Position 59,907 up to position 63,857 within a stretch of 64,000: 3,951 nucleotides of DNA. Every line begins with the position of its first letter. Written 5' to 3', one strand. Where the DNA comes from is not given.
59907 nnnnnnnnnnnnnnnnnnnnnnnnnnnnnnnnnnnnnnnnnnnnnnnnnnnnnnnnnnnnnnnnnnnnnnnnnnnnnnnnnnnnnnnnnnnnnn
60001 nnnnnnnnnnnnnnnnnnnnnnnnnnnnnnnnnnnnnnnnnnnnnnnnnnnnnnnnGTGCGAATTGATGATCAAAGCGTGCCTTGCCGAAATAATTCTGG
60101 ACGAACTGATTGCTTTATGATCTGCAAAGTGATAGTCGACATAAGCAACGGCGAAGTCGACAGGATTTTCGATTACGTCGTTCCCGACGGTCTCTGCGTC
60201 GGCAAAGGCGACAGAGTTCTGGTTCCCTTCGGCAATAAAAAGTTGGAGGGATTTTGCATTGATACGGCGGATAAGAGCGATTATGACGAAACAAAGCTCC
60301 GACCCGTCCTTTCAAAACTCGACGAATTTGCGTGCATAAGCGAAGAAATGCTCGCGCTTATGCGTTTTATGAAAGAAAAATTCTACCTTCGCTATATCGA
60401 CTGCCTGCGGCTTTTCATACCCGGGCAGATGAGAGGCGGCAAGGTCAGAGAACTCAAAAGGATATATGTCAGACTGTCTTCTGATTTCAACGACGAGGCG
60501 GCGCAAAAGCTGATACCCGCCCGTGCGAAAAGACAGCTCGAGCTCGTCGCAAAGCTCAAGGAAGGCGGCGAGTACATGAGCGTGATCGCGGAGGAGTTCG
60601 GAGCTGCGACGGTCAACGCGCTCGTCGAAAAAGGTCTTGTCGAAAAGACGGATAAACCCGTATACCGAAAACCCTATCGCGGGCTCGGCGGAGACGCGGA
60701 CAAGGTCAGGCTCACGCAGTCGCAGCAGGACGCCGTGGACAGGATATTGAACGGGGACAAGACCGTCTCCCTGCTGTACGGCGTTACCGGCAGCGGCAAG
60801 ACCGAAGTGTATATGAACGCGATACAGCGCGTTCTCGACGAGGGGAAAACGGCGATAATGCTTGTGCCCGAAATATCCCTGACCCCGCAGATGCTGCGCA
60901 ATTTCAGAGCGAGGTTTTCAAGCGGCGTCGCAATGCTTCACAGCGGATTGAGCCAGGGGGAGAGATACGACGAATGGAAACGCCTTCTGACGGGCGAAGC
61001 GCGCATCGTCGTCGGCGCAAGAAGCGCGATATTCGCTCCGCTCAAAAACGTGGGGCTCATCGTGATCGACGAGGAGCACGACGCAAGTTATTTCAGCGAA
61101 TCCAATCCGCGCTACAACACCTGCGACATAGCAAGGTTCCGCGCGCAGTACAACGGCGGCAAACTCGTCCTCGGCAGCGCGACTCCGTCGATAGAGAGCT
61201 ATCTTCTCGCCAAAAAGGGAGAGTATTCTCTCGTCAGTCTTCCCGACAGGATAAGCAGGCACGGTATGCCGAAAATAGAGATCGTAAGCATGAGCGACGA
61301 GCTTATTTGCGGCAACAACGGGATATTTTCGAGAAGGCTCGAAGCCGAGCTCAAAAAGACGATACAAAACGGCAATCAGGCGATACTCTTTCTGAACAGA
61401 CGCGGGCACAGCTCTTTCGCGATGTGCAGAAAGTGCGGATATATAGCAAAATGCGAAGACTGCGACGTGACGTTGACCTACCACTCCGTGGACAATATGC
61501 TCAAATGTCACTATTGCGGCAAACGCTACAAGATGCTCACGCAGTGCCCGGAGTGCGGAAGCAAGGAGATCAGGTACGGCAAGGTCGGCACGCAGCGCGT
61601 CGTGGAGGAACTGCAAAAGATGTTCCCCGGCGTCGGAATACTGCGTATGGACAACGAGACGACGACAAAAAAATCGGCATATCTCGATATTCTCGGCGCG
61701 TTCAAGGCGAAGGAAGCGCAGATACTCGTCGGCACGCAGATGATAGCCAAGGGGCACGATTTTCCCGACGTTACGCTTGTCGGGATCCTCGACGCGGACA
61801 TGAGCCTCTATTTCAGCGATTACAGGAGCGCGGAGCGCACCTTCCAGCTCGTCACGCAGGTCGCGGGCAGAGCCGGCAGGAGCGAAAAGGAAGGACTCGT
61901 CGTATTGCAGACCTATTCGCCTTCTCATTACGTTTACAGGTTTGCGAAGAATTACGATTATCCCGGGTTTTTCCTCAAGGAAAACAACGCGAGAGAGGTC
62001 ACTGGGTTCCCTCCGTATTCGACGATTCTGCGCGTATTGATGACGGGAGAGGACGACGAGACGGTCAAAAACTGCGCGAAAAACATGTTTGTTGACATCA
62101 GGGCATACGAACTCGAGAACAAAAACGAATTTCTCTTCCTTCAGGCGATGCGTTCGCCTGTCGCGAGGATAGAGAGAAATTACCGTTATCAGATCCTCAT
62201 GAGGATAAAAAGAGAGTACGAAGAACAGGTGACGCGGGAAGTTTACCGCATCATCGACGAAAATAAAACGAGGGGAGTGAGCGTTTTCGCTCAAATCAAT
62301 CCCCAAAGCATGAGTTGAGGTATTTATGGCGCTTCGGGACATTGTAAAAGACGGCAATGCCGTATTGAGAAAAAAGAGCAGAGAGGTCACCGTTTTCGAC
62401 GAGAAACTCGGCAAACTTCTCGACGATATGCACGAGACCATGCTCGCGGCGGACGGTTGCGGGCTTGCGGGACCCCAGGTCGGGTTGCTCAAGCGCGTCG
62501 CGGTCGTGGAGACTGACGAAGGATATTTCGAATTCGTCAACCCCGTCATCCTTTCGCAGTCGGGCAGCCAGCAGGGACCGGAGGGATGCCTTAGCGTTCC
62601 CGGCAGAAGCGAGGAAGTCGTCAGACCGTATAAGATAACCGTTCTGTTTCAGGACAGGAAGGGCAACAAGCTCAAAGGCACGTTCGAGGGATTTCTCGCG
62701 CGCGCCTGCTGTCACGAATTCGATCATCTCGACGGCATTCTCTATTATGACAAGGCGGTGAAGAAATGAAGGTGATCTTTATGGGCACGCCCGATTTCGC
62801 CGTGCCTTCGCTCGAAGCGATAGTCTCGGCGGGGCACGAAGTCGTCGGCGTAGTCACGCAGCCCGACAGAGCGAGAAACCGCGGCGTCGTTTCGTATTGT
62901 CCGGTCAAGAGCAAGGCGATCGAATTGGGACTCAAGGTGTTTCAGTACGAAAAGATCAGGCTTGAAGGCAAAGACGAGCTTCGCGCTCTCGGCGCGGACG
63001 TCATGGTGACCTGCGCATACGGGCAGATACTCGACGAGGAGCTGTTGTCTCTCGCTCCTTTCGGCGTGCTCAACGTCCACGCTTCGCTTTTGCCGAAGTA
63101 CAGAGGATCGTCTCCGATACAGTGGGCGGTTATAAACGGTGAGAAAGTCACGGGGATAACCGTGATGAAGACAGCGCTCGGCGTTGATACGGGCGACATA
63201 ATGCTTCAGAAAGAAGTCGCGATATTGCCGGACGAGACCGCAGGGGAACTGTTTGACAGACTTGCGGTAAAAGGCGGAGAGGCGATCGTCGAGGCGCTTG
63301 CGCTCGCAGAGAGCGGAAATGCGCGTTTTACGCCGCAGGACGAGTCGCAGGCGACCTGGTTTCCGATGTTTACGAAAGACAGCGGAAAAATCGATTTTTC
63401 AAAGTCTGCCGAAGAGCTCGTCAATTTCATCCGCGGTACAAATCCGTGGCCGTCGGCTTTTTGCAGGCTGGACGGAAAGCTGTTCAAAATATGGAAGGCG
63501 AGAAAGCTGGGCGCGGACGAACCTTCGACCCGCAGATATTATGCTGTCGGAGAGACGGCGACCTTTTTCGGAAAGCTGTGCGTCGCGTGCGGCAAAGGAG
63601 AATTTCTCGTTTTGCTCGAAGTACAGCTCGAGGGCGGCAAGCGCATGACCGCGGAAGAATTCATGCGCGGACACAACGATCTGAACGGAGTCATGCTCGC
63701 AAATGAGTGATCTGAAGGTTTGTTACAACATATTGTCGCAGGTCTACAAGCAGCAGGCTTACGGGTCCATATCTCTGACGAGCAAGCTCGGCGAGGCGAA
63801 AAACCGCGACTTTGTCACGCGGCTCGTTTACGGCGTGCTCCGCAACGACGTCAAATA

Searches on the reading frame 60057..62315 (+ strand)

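Call 73: search_protein_families(library=pfam, proteins=[window:60057-62315:+], max_evalue=0.00001)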
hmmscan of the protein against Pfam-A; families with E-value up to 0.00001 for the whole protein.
window:60057-62315:+ (753 aa): 6 families
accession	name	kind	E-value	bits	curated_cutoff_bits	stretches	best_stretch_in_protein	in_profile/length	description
PF17764.6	PriA_3primeBD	-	1.2e-23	83.2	22.7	1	24-122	1-96/96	3'DNA-binding domain (3'BD)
PF00270.35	DEAD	-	7.9e-22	78.2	26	1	220-378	1-161/167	DEAD/DEAH box helicase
PF04851.21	ResIII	-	1.5e-16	61.2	22.5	1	217-378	2-163/164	Type III restriction enzyme, res subunit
PF00271.37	Helicase_C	-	3.6e-12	46.9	23.5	1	517-609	32-109/110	Helicase conserved C-terminal domain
PF18074.6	PriA_C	-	2.1e-10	41.7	26.9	1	653-749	1-95/95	Primosomal protein N C-terminal domain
PF18319.7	Zn_ribbon_PriA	-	4.4e-09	36.6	26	1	466-490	1-25/27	PriA DNA helicase Cys-rich region (CRR) domain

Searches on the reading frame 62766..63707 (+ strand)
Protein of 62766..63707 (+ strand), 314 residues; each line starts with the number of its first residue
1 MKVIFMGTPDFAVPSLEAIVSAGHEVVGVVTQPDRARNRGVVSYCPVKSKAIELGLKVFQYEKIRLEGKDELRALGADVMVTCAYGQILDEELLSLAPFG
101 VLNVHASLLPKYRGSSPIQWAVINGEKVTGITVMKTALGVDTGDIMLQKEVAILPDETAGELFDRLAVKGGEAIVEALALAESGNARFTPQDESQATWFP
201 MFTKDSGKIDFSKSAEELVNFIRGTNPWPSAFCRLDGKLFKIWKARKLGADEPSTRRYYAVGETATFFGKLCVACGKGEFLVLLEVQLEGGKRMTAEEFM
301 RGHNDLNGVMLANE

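Call 73: search_protein_families(library=pfam, proteins=[window:62766-63707:+], max_evalue=0.00001)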
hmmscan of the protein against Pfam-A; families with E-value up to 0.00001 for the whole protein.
window:62766-63707:+ (314 aa): 2 families
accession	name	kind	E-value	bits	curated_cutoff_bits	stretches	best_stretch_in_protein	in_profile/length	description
PF00551.24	Formyl_trans_N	-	1.1e-37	130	26.1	1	1-178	1-181/181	Formyl transferase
PF02911.23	Formyl_trans_C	-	6.6e-24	84.4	21.1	1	203-304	3-100/100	Formyl transferase, C-terminal domain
